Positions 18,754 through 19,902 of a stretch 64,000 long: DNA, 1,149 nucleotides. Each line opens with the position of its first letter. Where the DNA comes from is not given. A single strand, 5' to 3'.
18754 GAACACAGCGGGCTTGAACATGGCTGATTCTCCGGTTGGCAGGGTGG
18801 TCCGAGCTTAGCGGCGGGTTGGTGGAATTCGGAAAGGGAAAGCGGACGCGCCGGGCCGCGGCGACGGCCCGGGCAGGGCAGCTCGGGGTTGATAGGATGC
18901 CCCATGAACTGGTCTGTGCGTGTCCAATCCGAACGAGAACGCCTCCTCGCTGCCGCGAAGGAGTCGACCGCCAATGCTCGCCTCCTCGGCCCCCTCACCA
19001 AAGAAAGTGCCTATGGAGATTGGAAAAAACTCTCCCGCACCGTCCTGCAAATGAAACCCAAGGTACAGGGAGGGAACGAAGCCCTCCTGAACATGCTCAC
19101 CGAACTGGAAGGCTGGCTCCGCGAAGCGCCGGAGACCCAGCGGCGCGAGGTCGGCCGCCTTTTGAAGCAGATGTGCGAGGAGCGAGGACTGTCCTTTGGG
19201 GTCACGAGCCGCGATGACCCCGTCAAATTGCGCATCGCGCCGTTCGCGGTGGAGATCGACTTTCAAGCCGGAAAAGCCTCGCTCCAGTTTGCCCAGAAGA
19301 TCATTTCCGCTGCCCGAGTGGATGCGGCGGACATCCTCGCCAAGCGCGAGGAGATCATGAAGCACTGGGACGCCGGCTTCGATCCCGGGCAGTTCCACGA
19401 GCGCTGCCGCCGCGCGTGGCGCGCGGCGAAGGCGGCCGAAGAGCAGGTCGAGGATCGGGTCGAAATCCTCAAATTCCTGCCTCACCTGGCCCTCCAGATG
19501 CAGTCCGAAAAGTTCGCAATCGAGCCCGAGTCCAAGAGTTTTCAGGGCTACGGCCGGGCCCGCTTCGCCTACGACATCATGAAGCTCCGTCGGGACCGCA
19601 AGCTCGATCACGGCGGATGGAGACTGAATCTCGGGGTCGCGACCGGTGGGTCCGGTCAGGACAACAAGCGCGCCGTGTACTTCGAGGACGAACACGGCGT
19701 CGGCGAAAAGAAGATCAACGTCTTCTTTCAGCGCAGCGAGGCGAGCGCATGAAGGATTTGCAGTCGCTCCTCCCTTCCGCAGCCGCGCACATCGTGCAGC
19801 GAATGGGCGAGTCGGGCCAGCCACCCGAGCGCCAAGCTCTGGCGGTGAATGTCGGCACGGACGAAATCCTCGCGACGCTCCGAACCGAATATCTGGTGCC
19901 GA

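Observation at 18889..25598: Tightly coupled five-gene cassette: unknown protein, two BrxD-like P-loop NTPases, an Lhr/BrxHI-like helicase and a membrane alpha/beta hydrolase; candidate undescribed defence-like system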

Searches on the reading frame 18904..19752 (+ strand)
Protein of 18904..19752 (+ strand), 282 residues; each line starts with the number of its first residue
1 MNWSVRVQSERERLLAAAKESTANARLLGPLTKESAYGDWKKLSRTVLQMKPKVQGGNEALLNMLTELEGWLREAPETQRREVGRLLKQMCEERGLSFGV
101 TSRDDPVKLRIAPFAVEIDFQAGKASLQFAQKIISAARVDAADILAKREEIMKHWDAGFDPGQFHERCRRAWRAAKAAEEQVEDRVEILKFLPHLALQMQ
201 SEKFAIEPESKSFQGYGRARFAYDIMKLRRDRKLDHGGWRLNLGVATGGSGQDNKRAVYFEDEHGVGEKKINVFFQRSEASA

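Call 8: search_protein_families(library=pfam, proteins=[window:18904-19752:+], max_evalue=0.1)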
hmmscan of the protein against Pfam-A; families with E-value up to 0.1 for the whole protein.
window:18904-19752:+ (282 aa): 0 families

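Call 9: search_protein_families(library=padloc, proteins=[window:18904-19752:+], max_evalue=0.1)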
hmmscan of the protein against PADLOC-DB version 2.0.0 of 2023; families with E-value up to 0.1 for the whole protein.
window:18904-19752:+ (282 aa): 0 families

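Call 10: search_protein_families(library=ncbifam, proteins=[window:18904-19752:+], max_evalue=0.1)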
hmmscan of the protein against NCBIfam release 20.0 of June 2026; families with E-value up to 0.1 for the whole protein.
window:18904-19752:+ (282 aa): 0 families

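Call 17: find_homologous_proteins(query=window:18904-19752:+, max_evalue=0.001)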
Query window:18904-19752:+ (282 aa): 28 proteins with E <= 0.001 among 1771 candidates.
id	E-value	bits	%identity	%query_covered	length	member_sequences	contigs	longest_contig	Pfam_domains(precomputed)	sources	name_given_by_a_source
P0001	2.1e-181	619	99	100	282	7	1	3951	-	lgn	-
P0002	3.2e-92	327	53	99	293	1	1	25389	-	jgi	jgi:hypothetical protein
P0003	2.9e-82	294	52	99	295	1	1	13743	-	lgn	-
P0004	1.5e-79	286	50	98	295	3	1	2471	-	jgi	jgi:hypothetical protein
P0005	7.8e-76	273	57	77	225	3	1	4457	-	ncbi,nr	ncbi:MAG TPA: hypothetical protein PKA37_03785, partial [Planctomycetota bacterium]|nr:hypothetical 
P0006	1.3e-70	256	47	98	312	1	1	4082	-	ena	-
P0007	1.2e-69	253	47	96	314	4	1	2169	-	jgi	-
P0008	1.2e-67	247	46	97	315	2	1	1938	-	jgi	-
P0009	4.2e-62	228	43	97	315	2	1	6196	-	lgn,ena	-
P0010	3.6e-59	219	45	97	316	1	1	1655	-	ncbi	-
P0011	3.8e-59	219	42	97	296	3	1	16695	-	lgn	-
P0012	6.7e-59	218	42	88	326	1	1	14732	-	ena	-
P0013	1.3e-58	217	42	90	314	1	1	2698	-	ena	-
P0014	5.4e-56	208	40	95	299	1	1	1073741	-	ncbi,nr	ncbi:MAG: hypothetical protein KatS3mg076_2055 [Candidatus Binatia bacterium]|nr:MAG: hypothetical p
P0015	4.5e-55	205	43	91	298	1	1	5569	-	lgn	-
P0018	2.3e-54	203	41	88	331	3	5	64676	-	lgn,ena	-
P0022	3.9e-51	192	41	95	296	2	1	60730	-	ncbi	-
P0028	4.3e-47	179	47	70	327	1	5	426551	-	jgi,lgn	jgi:hypothetical protein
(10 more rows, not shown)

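Call 18: find_encoding_contigs(protein=P0014, flank=10000, max_places=2)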
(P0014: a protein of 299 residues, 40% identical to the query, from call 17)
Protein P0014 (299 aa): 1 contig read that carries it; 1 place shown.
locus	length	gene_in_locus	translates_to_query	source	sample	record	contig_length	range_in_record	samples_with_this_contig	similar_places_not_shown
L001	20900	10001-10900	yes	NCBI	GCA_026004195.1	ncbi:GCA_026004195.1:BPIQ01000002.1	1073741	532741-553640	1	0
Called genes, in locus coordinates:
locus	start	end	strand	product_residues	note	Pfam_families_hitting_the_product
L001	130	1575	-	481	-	PF00512:HisKA (weak), PF02518:HATPase_c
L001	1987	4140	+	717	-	PF01055:Glyco_hydro_31_2nd, PF21365:Glyco_hydro_31_3rd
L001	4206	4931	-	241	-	-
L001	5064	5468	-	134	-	PF11969:DcpS_C, PF01230:HIT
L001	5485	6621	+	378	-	PF08450:SGL, PF01731:Arylesterase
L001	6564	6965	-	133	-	-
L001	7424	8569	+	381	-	PF13414:TPR_11 (faint), PF13431:TPR_17 (faint), PF00515:TPR_1 (weak), PF07719:TPR_2, PF14559:TPR_19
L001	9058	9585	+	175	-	PF13577:SnoaL_4 (weak), PF12680:SnoaL_2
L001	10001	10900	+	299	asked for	-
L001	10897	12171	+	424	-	PF10923:BrxC_BrxD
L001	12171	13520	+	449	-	PF10923:BrxC_BrxD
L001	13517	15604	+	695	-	PF00270:DEAD, PF00271:Helicase_C, PF22590:Cas3-like_C_2 (weak)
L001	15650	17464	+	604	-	-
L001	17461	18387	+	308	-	-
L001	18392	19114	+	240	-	PF19866:DUF6339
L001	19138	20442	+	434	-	PF00145:DNA_methylase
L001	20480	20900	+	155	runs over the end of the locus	PF03852:Vsr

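Call 19: find_encoding_contigs(protein=P0028, flank=10000, max_places=2)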
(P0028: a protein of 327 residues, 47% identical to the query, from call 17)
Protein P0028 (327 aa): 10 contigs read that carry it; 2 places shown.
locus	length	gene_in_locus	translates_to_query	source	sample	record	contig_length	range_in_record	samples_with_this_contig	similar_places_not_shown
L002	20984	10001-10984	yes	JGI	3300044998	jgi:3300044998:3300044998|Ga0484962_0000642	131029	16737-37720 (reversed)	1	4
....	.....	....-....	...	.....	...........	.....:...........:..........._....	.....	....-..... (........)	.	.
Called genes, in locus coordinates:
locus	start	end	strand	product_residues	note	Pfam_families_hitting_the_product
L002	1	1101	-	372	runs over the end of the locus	-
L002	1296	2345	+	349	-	PF04055:Radical_SAM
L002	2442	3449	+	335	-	-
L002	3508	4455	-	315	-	PF00534:Glycos_transf_1, PF20706:GT4-conflict (weak), PF13692:Glyco_trans_1_4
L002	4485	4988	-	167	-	PF00210:Ferritin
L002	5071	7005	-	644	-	PF03629:SASA (faint)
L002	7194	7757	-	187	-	PF01169:GDT1, PF01925:TauE (faint), PF01169:GDT1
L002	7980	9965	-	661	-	-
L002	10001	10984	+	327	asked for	-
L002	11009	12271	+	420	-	PF10923:BrxC_BrxD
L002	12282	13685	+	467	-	PF10923:BrxC_BrxD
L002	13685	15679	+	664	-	PF04851:ResIII (weak), PF00270:DEAD, PF00271:Helicase_C, PF22590:Cas3-like_C_2 (weak)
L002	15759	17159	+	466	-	PF01943:Polysacc_synt, PF13440:Polysacc_synt_3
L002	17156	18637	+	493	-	-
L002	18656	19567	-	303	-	PF01515:PTA_PTB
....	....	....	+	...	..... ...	-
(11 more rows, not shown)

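Call 20: find_encoding_contigs(protein=P0002, flank=10000, max_places=2)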
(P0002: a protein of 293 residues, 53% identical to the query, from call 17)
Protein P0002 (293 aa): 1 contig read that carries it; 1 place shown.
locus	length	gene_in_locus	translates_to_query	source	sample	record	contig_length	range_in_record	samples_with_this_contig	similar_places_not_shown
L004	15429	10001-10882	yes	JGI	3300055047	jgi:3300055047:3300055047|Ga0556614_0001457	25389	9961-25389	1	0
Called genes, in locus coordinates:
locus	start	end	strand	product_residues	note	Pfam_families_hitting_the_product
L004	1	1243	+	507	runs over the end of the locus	PF07690:MFS_1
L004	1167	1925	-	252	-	-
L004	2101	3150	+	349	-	PF01118:Semialdhyde_dh, PF02774:Semialdhyde_dhC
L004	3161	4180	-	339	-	PF02729:OTCace_N, PF00185:OTCace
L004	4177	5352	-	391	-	PF00202:Aminotran_3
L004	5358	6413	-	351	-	PF01118:Semialdhyde_dh, PF22698:Semialdhyde_dhC_1, PF02774:Semialdhyde_dhC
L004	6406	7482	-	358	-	-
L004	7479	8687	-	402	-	PF00764:Arginosuc_synth, PF20979:Arginosuc_syn_C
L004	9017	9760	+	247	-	PF03795:YCII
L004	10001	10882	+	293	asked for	-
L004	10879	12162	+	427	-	PF10923:BrxC_BrxD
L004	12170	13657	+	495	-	PF10923:BrxC_BrxD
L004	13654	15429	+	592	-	?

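Call 21: find_encoding_contigs(protein=P0018, flank=10000, max_places=2)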
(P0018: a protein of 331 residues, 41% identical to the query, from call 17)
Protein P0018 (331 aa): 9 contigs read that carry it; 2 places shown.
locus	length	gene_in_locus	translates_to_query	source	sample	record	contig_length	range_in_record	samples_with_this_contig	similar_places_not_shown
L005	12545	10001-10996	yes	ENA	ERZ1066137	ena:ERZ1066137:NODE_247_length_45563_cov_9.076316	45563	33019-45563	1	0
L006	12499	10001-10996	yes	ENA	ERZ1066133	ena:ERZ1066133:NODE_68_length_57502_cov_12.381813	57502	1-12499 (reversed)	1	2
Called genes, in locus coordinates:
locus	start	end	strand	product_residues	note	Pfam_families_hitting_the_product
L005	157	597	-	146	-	PF13564:DoxX_2 (weak)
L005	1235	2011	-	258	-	PF00106:adh_short, PF08659:KR, PF13561:adh_short_C2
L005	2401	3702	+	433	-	PF03446:NAD_binding_2 (faint), PF03721:UDPG_MGDP_dh_N, PF00984:UDPG_MGDP_dh, PF03720:UDPG_MGDP_dh_C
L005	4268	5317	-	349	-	-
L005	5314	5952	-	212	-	PF04542:Sigma70_r2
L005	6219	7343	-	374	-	-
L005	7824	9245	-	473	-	-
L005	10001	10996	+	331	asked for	-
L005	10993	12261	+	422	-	PF10923:BrxC_BrxD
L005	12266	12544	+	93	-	?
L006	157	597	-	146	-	PF13564:DoxX_2 (weak)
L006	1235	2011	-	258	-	PF00106:adh_short, PF08659:KR, PF13561:adh_short_C2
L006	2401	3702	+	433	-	PF03446:NAD_binding_2 (faint), PF03721:UDPG_MGDP_dh_N, PF00984:UDPG_MGDP_dh, PF03720:UDPG_MGDP_dh_C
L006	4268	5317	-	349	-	-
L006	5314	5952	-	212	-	PF04542:Sigma70_r2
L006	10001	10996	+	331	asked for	-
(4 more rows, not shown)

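Call 22: find_encoding_contigs(protein=P0022, flank=10000, max_places=2)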
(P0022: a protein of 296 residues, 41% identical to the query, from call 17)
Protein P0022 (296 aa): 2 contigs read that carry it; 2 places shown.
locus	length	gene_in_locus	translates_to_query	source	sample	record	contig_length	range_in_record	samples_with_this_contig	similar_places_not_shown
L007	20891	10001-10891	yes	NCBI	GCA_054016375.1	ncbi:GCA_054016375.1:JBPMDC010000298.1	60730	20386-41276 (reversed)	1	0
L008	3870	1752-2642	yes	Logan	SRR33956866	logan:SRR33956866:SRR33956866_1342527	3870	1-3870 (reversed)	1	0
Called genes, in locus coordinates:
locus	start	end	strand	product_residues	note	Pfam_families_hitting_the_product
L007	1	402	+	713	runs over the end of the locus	PF13485:Peptidase_MA_2 (weak), PF07607:DUF1570 (faint)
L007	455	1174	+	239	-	-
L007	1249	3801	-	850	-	PF13620:CarboxypepD_reg (faint)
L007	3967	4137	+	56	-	-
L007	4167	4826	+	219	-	-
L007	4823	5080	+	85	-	-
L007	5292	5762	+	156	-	-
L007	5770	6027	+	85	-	-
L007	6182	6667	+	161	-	-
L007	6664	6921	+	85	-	-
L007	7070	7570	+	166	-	-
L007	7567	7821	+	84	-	-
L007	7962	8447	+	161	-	-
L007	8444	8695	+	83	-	-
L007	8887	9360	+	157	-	-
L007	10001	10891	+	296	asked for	-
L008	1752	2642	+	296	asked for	-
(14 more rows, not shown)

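Call 28: find_related_loci(query=A1, collection=genome_contigs, flank=10000)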
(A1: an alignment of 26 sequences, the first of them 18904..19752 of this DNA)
Query A1 (282 aa) in genome_contigs; peptide patterns used: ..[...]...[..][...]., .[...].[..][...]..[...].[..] (x = any residue, [..] = any of these).
89 stretches matched a pattern; 49 encode a relative of the query (tblastn E <= 1e-3); 49 distinct loci.
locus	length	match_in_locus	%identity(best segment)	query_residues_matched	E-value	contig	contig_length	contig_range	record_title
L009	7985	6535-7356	42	6-278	4e-67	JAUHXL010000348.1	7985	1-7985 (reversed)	MAG: bacterium isolate 2_bin.9 NODE_6602_length_7985_cov_3.421227, whole genome shotgun sequence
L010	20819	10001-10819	41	7-275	2e-62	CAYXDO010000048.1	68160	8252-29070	MAG TPA_asm: uncultured Myxococcales bacterium isolate binchicken_co232_77 genome assembly, contig: NODE_640_length_6816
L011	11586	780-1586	44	16-282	1e-62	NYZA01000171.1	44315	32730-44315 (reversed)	MAG: Gemmatimonadetes bacterium isolate ARS67 MHASMcontig_432580, whole genome shotgun sequence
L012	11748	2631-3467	41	5-280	2e-61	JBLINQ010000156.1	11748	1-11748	MAG: Planctomycetota bacterium isolate 3300053785_211 Ga0535658_0015382, whole genome shotgun sequence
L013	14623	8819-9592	43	25-280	6e-60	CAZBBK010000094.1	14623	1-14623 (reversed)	MAG TPA_asm: uncultured Gemmatimonadota bacterium isolate binchicken_co65_262 genome assembly, contig: NODE_16574_length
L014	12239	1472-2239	42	28-279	5e-60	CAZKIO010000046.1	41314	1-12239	MAG TPA_asm: uncultured Planctomycetaceae bacterium isolate SRP287453_co1_19 genome assembly, contig: NODE_1475_length_4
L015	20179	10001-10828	42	8-282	1e-59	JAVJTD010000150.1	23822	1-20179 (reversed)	MAG: Planctomycetota bacterium isolate G1-WW12-33 k141_100186, whole genome shotgun sequence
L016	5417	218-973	43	28-275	5e-59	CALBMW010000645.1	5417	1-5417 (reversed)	MAG TPA_asm: uncultured Myxococcales bacterium isolate ERR2206779_bin.31_CONCOCT_v1.1_MAG genome assembly, contig: ERZ89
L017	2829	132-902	43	28-282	4e-59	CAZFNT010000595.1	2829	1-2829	MAG TPA_asm: uncultured Gemmatimonadota bacterium isolate SRP308112_co1_6 genome assembly, contig: NODE_76733_length_282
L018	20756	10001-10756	39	31-281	2e-58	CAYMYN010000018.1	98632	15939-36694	MAG TPA_asm: uncultured Planctomycetaceae bacterium isolate binchicken_co315_74 genome assembly, contig: NODE_184_length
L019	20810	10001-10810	40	14-280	4e-58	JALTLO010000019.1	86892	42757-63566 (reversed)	MAG: Planctomycetota bacterium isolate S139_metabat1_scaf2bin.037 S139_NODE_116_length_86892_cov_1.963614, whole genome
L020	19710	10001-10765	44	24-278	3e-58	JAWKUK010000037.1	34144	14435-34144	MAG: Planctomycetota bacterium isolate ABC2.79 ABC2.79.fa-37, whole genome shotgun sequence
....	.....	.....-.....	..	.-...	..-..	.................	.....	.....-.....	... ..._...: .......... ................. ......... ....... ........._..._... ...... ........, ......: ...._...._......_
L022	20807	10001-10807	39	16-281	2e-56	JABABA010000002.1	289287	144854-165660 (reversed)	MAG: Planctomycetota bacterium isolate bin32s NODE_2_length_289287_cov_8.898676, whole genome shotgun sequence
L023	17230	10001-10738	44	35-279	1e-56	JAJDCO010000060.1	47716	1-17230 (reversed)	MAG: Planctomycetota bacterium isolate OFTM77 OFTM77_59, whole genome shotgun sequence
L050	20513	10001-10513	30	87-268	2e-17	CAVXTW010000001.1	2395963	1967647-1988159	MAG: uncultured delta proteobacterium isolate MFD04935.bin.2.27 genome assembly, contig: contig_1279, whole genome shotg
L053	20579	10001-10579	25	82-260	1e-11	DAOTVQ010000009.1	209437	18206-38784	MAG TPA_asm: Anaerolineae bacterium isolate H110_66 484194, whole genome shotgun sequence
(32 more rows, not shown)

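Call 36: search_protein_families(library=pfam, proteins=[window:18904-19752:+], max_evalue=10)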
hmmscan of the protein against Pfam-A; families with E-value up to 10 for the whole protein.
window:18904-19752:+ (282 aa): 1 family
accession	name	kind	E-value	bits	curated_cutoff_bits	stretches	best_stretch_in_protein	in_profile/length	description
PF03871.20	RNA_pol_Rpb5_N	-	1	10.5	27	0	168-277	4-88/89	RNA polymerase Rpb5, N-terminal domain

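Call 37: predict_structure(alignment_id=A1)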
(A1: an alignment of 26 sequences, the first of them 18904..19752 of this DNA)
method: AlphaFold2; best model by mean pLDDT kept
length: 282 residues; sequences in the alignment: 26
mean_pLDDT: 93.3   pTM: 0.85
mean pLDDT of the five models: 93.3, 92.3, 92.4, 91.8, 91.6
residues with pLDDT >= 90: 249; 70-90: 25; 50-70: 7; < 50: 1
segments of 3 or more residues with pLDDT < 50: none
pLDDT, mean of each block of 10 residues (from residue 1): 88 93 93 90 94 90 95 95 96 97 96 97 97 96 98 95 97 95 92 96 93 94 97 95 82 84 95 91 49
secondary structure, 60 per line:
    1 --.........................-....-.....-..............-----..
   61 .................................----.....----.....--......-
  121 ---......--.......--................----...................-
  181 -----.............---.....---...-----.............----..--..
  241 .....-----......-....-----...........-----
elements in order: H3-27 H29-32 H34-38 H40-53 H59-93 E98-102 E107-111 E114-119 E124-129 E132-138 H141-156 H161-179 H188-198 H202-206 H218-230 E239-245 H251-256 E258-261 E267-277

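Call 39: search_protein_families(library=pfam, proteins=[L053:9518-10645:+, L053:10647-11918:+, L053:11961-13307:+, L053:13325-14083:-, L053:14158-14937:-, L053:14975-16255:-, L053:16269-17507:-, L053:17653-19914:+, L053:8410-9567:-, L053:7624-8400:-], max_evalue=0.001)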
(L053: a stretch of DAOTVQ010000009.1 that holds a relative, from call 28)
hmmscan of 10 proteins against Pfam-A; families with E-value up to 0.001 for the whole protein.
L053:9518-10645:+ (375 aa): 0 families

L053:10647-11918:+ (423 aa): 3 families
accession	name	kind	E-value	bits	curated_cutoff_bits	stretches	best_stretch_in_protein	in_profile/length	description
PF10923.14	BrxC_BrxD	-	2.1e-47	162.4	22.2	1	6-397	3-393/414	BREX system ATP-binding protein BrxC/D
PF13401.12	AAA_22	-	0.00028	21.6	27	0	57-132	7-79/130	AAA domain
PF13191.12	AAA_16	-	0.00029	21.8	32.6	0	38-271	9-158/167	AAA ATPase domain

L053:11961-13307:+ (448 aa): 1 family
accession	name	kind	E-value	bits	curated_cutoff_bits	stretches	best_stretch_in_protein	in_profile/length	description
PF10923.14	BrxC_BrxD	-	5.6e-21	75.4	22.2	1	63-162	11-113/414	BREX system ATP-binding protein BrxC/D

L053:13325-14083:- (252 aa): 1 family
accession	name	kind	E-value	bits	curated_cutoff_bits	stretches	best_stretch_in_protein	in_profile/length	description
PF02633.19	Creatininase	-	3.6e-47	161.2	31.3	1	4-229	1-238/238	Creatinine amidohydrolase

L053:14158-14937:- (259 aa): 6 families
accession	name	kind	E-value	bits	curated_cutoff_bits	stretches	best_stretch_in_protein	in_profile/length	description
PF08241.18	Methyltransf_11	-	2.1e-20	73.6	21.2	1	47-140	1-93/95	Methyltransferase domain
PF13649.12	Methyltransf_25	-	9.4e-18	65.1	27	1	47-138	2-97/97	Methyltransferase domain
PF01209.24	Ubie_methyltran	-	1.9e-12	47.5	20.1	1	34-152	39-161/233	ubiE/COQ5 methyltransferase family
PF08242.18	Methyltransf_12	-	2.3e-10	41.5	30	1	47-140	1-98/98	Methyltransferase domain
PF13489.12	Methyltransf_23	-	1.1e-09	38.6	27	1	34-190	12-163/164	Methyltransferase domain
PF13847.12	Methyltransf_31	-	6.2e-09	36.1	27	1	46-144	7-111/145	Methyltransferase domain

L053:14975-16255:- (426 aa): 2 families
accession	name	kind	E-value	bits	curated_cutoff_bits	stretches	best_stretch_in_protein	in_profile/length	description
PF13646.12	HEAT_2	-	2.3e-08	34.7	27.7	1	8-54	39-85/88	HEAT repeats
PF03130.22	HEAT_PBS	-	0.00018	22.1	20.9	0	17-40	2-25/27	PBS lyase HEAT-like repeat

L053:16269-17507:- (412 aa): 1 family
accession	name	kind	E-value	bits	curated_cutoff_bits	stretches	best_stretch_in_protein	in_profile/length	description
PF13646.12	HEAT_2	-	1.6e-05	25.6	27.7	1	10-60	34-84/88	HEAT repeats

L053:17653-19914:+ (753 aa): 2 families
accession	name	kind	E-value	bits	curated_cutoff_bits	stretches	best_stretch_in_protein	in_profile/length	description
PF01476.26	LysM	-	6.7e-12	45.6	20.9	1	265-309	1-43/43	LysM domain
PF17210.9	SdrD_B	-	2.6e-06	28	29.7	1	604-672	7-76/112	SdrD B-like domain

L053:8410-9567:- (385 aa): 1 family
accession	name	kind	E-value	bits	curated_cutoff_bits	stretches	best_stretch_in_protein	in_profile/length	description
PF03734.19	YkuD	-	2.4e-17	64.3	23.4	1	235-349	2-140/146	L,D-transpeptidase catalytic domain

L053:7624-8400:- (258 aa): 3 families
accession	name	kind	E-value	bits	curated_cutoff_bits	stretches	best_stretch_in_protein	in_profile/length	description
PF13561.12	adh_short_C2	-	1.7e-42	146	27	1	15-256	1-234/236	Enoyl-(Acyl carrier protein) reductase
PF00106.31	adh_short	-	7.8e-37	127.1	26.6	1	10-209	2-188/195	short chain dehydrogenase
PF08659.16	KR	-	1.8e-10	41.5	22.6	1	21-182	11-161/180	KR domain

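Call 44: search_protein_families(library=pfam, proteins=[L050:9875-10546:+, L050:10518-12050:+, L050:12029-13036:+, L050:13156-15285:+, L050:11975-14770:-, L050:15841-17517:+, L050:15805-17739:-, L050:8289-9611:+, L050:17974-19392:+], max_evalue=0.001)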
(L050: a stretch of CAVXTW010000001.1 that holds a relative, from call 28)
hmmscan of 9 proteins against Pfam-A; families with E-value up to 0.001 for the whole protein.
L050:9875-10546:+ (223 aa): 0 families

L050:10518-12050:+ (510 aa): 0 families

L050:12029-13036:+ (335 aa): 0 families

L050:13156-15285:+ (709 aa): 0 families

L050:11975-14770:- (931 aa): 0 families

L050:15841-17517:+ (558 aa): 0 families

L050:15805-17739:- (644 aa): 7 families
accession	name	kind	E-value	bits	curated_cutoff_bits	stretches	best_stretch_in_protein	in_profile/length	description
PF00732.25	GMC_oxred_N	-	1.3e-49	169.4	23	1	193-409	3-217/218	GMC oxidoreductase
PF05199.19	GMC_oxred_C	-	1e-18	68.7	24.6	1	501-628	24-139/139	GMC oxidoreductase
PF00890.30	FAD_binding_2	-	8.4e-08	32.3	20.4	1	145-385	1-206/414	FAD binding domain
PF07992.20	Pyr_redox_2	-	1.6e-05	25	26.1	1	145-178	2-35/291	Pyridine nucleotide-disulphide oxidoreductase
PF01266.30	DAO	-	4.8e-05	23.5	27.9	1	145-391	1-212/353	FAD dependent oxidoreductase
PF13450.12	NAD_binding_8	-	7.1e-05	23.5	21.9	1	148-177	1-30/68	NAD(P)-binding Rossmann-like domain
PF01494.25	FAD_binding_3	-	0.00017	21.4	22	1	144-382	2-159/349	FAD binding domain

L050:8289-9611:+ (440 aa): 0 families

L050:17974-19392:+ (472 aa): 1 family
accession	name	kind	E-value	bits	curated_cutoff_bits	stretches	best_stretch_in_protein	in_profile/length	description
PF02190.22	LON_substr_bdg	-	4.2e-24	86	28.7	1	351-436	2-89/200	ATP-dependent protease La (LON) substrate-binding domain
